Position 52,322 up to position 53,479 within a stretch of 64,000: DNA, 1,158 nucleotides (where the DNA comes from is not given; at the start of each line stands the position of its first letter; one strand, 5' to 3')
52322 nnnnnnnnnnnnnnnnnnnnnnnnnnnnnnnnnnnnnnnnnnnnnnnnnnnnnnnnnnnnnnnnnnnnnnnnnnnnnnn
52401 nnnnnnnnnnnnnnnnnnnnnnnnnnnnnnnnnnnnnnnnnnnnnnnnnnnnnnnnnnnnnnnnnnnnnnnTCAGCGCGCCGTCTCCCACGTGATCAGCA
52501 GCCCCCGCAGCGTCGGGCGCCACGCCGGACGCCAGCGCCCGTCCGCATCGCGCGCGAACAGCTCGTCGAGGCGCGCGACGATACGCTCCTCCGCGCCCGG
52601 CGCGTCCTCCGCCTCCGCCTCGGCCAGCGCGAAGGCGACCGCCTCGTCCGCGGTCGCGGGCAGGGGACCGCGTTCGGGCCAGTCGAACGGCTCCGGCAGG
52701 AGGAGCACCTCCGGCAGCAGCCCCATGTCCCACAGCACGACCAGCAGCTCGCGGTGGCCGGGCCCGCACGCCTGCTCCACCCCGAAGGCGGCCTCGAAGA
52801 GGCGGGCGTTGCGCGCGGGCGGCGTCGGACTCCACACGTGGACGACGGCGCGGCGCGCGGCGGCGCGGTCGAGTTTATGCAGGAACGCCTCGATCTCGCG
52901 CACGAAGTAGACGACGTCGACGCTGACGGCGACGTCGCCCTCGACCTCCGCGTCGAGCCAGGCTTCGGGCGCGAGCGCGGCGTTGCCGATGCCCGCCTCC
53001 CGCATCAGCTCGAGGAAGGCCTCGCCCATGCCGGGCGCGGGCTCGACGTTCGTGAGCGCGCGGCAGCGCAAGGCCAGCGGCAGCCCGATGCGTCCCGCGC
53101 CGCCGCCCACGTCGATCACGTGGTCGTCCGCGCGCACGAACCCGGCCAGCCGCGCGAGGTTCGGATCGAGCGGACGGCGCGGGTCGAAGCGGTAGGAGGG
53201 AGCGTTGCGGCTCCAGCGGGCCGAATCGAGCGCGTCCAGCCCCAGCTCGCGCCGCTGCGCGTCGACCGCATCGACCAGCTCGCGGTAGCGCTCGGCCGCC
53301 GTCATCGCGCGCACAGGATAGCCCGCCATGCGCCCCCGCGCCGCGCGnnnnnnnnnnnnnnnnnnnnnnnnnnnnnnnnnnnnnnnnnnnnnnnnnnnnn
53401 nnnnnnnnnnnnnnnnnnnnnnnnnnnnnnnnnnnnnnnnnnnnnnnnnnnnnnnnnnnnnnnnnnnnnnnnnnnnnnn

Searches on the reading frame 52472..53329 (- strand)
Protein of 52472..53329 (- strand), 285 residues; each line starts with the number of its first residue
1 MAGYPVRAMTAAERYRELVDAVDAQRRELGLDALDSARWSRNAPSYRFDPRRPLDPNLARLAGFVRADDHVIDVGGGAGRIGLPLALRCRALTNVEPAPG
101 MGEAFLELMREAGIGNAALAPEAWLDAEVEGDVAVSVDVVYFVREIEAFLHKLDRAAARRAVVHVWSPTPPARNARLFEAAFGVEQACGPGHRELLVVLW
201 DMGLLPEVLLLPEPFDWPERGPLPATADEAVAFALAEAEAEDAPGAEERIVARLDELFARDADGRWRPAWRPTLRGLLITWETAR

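Call 4: search_protein_families(library=pfam, proteins=[window:52472-53329:-], max_evalue=1)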
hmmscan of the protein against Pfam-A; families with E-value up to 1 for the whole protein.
window:52472-53329:- (285 aa): 6 families
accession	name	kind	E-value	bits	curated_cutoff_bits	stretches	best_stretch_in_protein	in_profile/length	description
PF13649.12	Methyltransf_25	-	0.0036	18.4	27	1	71-157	1-84/97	Methyltransferase domain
PF13489.12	Methyltransf_23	-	0.0074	16.5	27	1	52-179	7-130/164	Methyltransferase domain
PF08241.18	Methyltransf_11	-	0.0087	17.1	21.2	1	72-157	1-87/95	Methyltransferase domain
PF02475.24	TRM5-TYW2_MTfase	-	0.013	15.9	28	1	59-169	28-139/164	TRM5/TYW2 methyltransferase domain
PF08242.18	Methyltransf_12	-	0.014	16.5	30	1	72-161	1-96/98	Methyltransferase domain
PF02527.21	GidB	-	0.03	14.1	27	1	64-90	44-71/184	rRNA small subunit methyltransferase G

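Call 7: search_protein_families(library=ncbifam, proteins=[window:52472-53329:-], max_evalue=1)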
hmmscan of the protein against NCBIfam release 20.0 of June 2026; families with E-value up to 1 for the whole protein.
window:52472-53329:- (285 aa): 6 families
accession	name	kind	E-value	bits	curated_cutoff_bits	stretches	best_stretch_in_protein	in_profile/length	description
NF041820.1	daptide_MTase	equivalog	0.01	15.3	175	1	64-101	32-70/243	daptide-type RiPP biosynthesis methyltransferase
NF000499.2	Erm23S_rRNA_broad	equivalog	0.023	14.1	212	1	66-96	22-52/244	23S ribosomal RNA methyltransferase Erm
TIGR00138.1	rsmG_gidB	equivalog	0.027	14.1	99.5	1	64-91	41-68/183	16S rRNA (guanine(527)-N(7))-methyltransferase RsmG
TIGR02469.1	CbiT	equivalog_domain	0.035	14.4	78.3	1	66-97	18-51/124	precorrin-6Y C5,15-methyltransferase (decarboxylating) subunit CbiT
TIGR01444.1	fkbM_fam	subfamily_domain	0.14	12.6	37.7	1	71-134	2-67/143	FkbM family methyltransferase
NF047823.1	tRNAwyosTaw2Pyroc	equivalog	0.21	11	550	1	59-166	117-224/277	tRNA(Phe) (4-demethylwyosine(37)-C(7)) aminocarboxypropyltransferase Taw2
